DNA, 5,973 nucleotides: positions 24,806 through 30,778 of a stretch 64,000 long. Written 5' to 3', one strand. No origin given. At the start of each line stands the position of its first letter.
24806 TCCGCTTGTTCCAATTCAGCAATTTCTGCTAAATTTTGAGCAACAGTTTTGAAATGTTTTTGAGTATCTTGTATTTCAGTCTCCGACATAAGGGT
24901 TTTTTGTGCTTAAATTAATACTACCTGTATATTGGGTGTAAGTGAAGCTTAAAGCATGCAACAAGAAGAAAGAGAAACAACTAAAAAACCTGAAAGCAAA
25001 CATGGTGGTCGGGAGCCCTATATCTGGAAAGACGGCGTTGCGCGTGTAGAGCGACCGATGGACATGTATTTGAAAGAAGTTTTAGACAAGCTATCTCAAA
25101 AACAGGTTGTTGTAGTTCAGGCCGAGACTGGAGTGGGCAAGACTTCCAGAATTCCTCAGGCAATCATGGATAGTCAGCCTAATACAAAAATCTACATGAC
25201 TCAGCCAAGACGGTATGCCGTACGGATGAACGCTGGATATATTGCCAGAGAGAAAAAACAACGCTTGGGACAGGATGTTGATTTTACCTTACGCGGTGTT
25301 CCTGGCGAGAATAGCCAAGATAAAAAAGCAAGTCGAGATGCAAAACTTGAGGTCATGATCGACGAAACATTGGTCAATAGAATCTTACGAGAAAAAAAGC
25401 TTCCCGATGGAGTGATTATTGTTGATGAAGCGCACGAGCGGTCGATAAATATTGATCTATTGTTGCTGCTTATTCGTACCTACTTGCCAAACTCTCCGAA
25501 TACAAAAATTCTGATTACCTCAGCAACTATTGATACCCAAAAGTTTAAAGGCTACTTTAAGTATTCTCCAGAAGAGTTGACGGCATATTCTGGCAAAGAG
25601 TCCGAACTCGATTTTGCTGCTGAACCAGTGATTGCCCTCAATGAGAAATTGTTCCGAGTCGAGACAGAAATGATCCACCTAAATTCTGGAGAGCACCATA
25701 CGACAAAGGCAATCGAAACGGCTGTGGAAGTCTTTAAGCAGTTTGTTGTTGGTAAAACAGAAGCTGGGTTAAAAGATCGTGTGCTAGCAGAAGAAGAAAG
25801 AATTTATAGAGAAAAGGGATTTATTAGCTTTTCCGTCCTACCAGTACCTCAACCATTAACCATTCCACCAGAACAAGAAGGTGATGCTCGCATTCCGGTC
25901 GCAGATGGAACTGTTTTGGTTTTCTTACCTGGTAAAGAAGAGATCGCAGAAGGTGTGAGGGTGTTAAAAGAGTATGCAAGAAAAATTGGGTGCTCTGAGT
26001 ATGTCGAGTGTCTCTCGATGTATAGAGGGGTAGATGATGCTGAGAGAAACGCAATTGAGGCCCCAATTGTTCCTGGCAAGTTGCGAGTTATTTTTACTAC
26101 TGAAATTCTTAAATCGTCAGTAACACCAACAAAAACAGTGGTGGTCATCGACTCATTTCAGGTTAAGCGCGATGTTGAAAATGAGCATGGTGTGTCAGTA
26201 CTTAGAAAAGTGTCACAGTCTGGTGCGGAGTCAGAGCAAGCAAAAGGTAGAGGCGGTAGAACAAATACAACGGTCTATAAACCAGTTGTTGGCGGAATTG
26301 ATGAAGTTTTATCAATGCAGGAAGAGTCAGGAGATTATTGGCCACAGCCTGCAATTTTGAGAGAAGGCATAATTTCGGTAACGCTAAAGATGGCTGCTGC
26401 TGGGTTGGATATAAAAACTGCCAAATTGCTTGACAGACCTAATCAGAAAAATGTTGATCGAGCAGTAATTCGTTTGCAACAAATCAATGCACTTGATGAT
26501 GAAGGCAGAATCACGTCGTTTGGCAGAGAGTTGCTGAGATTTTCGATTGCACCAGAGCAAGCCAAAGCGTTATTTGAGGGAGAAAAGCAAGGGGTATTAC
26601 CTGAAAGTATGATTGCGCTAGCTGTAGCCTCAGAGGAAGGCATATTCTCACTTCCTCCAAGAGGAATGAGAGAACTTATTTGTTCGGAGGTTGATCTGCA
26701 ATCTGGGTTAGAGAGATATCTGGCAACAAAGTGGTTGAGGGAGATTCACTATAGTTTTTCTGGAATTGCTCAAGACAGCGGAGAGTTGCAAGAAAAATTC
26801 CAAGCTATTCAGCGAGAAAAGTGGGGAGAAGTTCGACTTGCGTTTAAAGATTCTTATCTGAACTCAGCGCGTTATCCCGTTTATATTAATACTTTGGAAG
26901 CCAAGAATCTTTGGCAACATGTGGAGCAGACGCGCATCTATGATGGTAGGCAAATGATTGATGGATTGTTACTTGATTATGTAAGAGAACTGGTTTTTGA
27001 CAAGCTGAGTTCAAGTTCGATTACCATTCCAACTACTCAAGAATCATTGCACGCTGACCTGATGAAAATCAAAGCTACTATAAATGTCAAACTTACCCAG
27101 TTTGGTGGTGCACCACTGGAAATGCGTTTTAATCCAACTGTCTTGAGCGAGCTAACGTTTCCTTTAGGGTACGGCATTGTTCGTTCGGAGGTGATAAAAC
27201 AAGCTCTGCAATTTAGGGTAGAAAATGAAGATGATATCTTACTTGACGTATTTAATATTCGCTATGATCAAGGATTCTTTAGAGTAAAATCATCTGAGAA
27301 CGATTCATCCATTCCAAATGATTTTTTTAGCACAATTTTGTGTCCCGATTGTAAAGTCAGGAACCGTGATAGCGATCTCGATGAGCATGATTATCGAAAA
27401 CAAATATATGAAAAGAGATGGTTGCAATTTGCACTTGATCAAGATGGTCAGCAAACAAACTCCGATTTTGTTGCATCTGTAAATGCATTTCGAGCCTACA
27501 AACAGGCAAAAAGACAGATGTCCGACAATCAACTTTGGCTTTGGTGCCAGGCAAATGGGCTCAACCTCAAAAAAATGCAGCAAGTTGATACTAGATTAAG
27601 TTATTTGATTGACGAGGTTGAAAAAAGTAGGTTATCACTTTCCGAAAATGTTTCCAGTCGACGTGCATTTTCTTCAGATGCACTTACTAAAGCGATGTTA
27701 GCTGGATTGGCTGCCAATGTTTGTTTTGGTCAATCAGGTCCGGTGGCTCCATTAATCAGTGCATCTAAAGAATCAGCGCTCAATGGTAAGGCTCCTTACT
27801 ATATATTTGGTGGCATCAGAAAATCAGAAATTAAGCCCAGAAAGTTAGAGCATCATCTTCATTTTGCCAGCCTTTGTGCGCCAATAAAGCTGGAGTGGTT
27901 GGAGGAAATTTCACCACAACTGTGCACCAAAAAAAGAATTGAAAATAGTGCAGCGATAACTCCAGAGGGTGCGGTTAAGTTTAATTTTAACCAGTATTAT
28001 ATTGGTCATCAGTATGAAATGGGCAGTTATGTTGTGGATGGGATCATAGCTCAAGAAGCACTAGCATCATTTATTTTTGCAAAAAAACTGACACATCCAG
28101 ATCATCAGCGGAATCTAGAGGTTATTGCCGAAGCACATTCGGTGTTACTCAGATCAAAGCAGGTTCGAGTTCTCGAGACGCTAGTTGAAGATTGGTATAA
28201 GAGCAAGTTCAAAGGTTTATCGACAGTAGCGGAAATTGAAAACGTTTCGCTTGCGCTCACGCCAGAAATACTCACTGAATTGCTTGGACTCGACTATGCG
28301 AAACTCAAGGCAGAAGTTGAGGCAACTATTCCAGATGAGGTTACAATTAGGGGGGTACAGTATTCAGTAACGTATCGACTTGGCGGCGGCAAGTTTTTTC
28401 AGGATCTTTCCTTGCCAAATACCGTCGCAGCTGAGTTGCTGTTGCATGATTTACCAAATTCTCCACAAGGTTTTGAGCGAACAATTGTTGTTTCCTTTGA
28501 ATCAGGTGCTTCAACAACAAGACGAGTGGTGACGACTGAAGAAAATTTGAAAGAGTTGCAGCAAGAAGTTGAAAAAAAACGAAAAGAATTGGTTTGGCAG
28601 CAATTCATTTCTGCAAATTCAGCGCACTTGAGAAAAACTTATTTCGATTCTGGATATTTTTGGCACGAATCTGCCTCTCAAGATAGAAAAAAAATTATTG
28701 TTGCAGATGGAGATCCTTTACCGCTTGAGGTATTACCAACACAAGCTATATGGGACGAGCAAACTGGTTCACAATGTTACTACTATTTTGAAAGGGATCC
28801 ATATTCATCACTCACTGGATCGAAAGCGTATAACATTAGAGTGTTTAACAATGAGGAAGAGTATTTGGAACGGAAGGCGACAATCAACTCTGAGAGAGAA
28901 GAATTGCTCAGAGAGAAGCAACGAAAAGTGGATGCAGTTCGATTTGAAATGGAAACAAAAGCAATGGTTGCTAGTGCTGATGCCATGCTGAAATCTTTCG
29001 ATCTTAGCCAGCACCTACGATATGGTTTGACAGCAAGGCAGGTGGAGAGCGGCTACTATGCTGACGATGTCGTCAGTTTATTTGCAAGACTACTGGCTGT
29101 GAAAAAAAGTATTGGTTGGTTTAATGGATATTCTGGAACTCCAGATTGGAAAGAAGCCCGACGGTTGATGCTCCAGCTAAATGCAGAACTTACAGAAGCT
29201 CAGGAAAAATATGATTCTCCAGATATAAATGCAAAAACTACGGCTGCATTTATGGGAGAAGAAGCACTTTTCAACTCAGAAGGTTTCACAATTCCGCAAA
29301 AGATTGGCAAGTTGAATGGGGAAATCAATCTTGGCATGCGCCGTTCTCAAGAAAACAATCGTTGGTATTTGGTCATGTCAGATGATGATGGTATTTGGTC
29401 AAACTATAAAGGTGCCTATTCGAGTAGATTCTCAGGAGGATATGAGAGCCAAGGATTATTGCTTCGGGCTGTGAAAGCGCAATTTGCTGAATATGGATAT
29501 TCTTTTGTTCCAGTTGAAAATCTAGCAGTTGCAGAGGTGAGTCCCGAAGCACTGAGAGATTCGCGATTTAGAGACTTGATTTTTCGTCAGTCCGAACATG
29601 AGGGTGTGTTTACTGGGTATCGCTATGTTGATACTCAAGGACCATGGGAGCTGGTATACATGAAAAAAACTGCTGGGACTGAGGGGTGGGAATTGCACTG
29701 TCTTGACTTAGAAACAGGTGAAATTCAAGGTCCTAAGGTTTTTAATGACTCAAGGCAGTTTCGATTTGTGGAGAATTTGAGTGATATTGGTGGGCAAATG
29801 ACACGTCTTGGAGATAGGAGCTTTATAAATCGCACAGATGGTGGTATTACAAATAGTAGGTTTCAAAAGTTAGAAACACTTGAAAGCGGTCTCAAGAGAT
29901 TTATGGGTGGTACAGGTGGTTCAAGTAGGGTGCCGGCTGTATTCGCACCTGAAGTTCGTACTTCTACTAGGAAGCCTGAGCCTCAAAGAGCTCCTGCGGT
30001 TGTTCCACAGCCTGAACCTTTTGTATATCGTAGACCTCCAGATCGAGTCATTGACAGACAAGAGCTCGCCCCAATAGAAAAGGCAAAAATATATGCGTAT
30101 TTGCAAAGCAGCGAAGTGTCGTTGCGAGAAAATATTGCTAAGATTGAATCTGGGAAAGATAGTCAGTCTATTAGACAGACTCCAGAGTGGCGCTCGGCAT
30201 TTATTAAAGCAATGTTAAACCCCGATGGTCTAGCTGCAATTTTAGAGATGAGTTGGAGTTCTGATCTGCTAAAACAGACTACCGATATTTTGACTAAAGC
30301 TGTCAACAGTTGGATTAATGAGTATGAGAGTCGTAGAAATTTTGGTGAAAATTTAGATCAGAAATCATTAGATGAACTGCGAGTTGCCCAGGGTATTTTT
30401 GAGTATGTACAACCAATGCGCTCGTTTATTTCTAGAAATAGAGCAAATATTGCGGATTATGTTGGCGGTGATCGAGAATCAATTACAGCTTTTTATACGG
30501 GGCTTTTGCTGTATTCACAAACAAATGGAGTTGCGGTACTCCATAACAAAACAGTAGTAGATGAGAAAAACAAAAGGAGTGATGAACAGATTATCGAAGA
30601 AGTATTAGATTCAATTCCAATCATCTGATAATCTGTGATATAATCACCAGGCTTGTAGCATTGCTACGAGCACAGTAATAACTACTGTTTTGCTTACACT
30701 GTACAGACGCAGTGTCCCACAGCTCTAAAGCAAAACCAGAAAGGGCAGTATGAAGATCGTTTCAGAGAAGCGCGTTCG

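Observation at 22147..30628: Divergent pair of giant genes: a 915-aa unknown protein and a 1890-aa DEAH-helicase fusion sharing a 61-nt promoter region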

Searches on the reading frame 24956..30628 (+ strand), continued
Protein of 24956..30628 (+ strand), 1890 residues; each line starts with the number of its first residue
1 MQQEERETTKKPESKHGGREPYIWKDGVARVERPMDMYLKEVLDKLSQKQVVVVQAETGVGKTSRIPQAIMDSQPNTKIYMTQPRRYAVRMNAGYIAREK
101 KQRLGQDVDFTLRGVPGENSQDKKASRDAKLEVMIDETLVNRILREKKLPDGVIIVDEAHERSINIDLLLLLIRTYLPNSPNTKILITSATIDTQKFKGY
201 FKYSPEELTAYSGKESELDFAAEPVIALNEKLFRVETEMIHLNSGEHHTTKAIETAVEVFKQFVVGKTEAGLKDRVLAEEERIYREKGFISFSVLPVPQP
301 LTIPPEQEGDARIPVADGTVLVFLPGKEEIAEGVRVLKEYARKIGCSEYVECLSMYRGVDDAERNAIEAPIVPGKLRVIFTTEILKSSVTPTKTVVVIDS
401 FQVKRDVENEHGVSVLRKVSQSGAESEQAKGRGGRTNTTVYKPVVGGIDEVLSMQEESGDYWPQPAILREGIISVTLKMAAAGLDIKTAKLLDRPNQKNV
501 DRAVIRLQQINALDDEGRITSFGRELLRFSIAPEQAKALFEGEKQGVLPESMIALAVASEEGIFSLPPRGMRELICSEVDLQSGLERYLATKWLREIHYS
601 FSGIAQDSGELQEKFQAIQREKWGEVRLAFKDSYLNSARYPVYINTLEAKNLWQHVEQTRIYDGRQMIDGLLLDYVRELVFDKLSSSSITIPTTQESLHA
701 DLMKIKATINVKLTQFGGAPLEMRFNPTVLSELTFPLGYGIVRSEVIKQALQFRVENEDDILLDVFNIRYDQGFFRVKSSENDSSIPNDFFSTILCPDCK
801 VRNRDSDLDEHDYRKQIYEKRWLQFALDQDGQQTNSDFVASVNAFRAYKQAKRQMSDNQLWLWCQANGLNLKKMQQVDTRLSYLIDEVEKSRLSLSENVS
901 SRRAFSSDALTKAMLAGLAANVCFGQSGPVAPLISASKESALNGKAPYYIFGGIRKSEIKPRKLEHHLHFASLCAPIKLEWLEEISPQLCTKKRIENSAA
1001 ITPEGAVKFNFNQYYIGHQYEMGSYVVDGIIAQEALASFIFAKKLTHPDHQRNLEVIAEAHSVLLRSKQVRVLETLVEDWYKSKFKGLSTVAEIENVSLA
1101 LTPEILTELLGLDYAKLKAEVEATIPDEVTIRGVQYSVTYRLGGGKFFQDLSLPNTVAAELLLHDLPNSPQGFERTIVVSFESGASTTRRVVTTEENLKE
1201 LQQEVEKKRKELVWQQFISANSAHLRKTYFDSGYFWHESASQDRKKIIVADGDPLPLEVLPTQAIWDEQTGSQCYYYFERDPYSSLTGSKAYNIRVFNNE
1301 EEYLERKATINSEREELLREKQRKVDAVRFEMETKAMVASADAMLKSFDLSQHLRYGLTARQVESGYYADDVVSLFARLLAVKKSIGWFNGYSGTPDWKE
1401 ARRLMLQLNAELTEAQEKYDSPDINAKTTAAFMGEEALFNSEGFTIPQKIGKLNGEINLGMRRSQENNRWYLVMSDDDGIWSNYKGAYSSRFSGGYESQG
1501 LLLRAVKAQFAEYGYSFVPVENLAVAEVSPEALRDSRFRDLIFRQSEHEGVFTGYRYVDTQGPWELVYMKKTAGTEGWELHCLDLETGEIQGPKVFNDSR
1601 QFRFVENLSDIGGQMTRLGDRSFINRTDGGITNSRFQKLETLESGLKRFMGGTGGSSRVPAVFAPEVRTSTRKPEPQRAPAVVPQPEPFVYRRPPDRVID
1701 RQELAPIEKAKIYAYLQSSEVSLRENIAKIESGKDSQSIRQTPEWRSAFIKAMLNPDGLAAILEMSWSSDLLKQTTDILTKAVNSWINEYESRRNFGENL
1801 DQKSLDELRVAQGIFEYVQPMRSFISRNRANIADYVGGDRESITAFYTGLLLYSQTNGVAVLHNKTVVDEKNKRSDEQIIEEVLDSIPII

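Call 55: list_cluster_members(proteins=[P0001, P0121, P0009, P0013, P0017, P0021, P0023, P0007])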
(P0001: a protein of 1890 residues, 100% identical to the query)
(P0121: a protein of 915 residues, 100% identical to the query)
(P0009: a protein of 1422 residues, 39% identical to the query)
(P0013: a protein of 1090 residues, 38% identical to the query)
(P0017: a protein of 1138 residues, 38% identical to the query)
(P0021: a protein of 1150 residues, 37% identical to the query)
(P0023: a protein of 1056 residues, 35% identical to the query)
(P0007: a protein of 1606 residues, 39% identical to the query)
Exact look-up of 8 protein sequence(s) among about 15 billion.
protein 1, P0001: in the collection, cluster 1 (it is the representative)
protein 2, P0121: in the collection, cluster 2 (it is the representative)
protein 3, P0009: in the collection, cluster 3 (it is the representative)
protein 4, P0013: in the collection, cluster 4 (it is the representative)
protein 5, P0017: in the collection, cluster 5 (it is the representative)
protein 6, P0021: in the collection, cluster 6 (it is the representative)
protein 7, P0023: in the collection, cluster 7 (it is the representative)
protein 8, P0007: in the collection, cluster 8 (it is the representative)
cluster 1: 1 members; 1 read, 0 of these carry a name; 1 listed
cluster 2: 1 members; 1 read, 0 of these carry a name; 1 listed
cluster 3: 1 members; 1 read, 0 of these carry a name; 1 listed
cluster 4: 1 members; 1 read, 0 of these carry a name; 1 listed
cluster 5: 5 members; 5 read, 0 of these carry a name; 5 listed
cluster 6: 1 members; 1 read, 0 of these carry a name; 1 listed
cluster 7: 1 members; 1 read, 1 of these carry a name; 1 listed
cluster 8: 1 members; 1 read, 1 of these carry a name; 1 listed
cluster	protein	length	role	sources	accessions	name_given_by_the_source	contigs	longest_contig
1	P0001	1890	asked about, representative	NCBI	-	-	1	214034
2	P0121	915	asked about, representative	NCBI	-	-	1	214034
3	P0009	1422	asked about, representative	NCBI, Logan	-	-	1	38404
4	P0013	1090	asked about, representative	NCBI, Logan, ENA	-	-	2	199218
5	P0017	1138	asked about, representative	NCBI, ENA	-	-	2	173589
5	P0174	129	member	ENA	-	-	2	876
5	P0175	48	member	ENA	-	-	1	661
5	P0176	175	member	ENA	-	-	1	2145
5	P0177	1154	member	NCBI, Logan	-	-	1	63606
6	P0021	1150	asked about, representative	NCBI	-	-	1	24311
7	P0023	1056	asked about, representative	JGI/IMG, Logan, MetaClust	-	\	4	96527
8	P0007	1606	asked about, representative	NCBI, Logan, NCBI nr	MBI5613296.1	ATP-dependent RNA helicase [Candidatus Gottesmanbacteria bacterium]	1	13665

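Call 77: search_protein_families(library=pfam, proteins=[L007:6390-7301:+], max_evalue=0.01)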
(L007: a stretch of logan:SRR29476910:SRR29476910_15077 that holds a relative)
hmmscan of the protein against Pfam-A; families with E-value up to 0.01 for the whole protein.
L007:6390-7301:+ (303 aa): 1 family
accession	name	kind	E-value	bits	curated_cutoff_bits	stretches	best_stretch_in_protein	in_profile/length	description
PF03690.18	MYG1_exonuc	-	1.5e-63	215.7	22.1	1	3-297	1-318/318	Uncharacterised protein family (UPF0160)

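Call 109: search_protein_families(library=padloc, proteins=[P0005, P0007, P0009, P0013, P0017, L015:7105-9942:+, L016:3-2747:+, L006:8994-9854:+, L010:14786-15967:+, L008:8851-9585:+], max_evalue=0.001)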
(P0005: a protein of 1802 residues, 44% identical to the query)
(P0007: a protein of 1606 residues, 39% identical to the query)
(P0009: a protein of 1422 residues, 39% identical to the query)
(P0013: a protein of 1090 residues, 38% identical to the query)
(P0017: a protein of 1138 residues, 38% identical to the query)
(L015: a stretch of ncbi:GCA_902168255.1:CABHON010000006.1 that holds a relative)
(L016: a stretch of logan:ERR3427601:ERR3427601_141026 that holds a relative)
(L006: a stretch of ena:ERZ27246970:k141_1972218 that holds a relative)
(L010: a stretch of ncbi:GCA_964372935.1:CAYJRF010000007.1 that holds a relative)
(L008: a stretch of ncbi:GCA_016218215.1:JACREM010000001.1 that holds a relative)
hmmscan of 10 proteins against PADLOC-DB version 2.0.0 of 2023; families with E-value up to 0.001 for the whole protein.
P0005 (1802 aa): 0 families

P0007 (1606 aa): 0 families

P0009 (1422 aa): 1 family
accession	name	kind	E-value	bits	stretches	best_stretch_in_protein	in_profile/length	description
PDLC03859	LmuB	-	8.5e-06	23.2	1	1040-1389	272-459/611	-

P0013 (1090 aa): 0 families

P0017 (1138 aa): 0 families

L015:7105-9942:+ (945 aa): 0 families

L016:3-2747:+ (914 aa): 0 families

L006:8994-9854:+ (286 aa): 0 families

L010:14786-15967:+ (393 aa): 0 families

L008:8851-9585:+ (244 aa): 0 families

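Call 117: search_protein_families(library=pfam, proteins=[L006:8994-9854:+, L010:8533-9486:+], max_evalue=1)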
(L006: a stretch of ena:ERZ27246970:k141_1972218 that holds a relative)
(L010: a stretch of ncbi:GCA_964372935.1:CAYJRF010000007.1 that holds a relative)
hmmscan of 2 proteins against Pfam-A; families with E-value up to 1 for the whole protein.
L006:8994-9854:+ (286 aa): 1 family
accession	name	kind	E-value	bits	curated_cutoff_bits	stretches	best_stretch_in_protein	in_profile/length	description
PF22690.1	FAS_AT_central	-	0.11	13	25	1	147-188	7-46/84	Fatty acid synthase central AT domain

L010:8533-9486:+ (317 aa): 0 families

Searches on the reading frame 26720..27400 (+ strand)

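Call 82: search_protein_families(library=pfam, proteins=[window:26720-27400:+], max_evalue=1)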
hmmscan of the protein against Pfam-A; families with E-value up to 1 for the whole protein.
window:26720-27400:+ (227 aa): 1 family
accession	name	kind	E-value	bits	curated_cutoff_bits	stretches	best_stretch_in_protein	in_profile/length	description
PF09148.16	DUF1934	-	0.1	13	22.5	1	115-174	50-107/128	Domain of unknown function (DUF1934)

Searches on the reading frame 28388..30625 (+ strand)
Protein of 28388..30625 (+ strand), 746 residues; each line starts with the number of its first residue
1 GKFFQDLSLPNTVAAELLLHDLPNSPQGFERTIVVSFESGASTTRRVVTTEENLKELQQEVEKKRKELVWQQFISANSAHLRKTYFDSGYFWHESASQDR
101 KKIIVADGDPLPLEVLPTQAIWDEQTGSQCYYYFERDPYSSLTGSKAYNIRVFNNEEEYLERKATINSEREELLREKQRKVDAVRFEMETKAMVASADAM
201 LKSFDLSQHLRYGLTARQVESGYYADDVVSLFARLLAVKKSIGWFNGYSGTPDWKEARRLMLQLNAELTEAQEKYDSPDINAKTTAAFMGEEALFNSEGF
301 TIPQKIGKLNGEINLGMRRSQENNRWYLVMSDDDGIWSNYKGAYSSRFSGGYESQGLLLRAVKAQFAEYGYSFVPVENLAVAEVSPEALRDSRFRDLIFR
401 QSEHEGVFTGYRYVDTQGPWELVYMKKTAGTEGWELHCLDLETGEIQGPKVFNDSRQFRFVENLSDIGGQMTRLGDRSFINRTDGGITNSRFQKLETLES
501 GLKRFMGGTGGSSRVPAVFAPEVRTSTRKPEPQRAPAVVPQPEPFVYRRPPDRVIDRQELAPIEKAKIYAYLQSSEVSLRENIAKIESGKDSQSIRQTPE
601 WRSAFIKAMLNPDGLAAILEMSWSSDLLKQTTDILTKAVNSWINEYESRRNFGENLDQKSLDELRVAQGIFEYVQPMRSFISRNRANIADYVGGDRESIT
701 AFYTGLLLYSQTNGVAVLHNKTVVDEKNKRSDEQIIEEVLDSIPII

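Call 81: search_solved_structures(query=window:28388-30625:+, max_evalue=10)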
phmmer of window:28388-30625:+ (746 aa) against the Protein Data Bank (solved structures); distinct sequences matched with E-value up to 10: 1.
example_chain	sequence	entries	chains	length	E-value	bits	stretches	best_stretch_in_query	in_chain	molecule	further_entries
2mki_A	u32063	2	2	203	0.37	12.5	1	86-161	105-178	Cytoplasmic polyadenylation element-binding protein 4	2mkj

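Call 82: search_protein_families(library=pfam, proteins=[window:28388-30625:+], max_evalue=1)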
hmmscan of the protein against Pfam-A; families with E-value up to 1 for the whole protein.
window:28388-30625:+ (746 aa): 0 families
